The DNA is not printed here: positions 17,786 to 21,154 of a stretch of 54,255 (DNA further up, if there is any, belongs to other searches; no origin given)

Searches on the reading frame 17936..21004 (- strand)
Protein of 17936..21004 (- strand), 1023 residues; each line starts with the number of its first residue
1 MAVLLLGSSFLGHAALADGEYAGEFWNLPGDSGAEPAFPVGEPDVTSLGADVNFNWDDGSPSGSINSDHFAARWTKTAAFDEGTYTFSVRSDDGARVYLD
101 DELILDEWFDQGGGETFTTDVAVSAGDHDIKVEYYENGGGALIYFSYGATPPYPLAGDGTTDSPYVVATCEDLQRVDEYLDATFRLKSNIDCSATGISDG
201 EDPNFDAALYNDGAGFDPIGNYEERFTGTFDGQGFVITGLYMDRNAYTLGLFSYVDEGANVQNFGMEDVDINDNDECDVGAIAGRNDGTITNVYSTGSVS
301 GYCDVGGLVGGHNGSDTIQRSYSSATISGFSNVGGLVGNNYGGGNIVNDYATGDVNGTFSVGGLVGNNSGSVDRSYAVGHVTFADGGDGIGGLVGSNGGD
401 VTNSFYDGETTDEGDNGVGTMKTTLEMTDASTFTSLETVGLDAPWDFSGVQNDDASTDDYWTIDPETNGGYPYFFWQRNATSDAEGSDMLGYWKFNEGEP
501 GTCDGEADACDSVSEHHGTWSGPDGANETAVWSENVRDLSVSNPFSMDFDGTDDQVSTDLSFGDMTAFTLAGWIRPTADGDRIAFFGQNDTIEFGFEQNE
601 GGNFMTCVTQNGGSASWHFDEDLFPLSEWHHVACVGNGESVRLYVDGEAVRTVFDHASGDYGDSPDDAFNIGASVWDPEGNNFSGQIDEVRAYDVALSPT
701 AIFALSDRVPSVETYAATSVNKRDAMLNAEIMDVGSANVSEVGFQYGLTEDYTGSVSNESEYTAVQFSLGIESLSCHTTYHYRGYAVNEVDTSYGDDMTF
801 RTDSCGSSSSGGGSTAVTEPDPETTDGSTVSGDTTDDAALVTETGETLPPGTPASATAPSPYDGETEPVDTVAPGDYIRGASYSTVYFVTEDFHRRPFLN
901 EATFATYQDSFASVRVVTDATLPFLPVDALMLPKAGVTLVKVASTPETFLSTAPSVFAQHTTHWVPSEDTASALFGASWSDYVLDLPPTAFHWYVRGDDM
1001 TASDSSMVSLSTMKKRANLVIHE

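Call 94: search_protein_families(library=pfam, proteins=[window:17936-21004:-], max_evalue=0.0001)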
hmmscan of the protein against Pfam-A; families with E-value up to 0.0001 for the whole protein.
window:17936-21004:- (1023 aa): 3 families
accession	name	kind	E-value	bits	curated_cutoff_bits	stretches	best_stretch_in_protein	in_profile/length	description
PF13385.13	Laminin_G_3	-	3.9e-25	89.2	27.6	1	550-702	1-150/151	Concanavalin A-like lectin/glucanases superfamily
PF07691.17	PA14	-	7.8e-18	65.1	24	1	41-143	17-127/147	PA14 domain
PF07581.17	Glug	-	7.4e-11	42.2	20.5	0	278-300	4-28/28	The GLUG motif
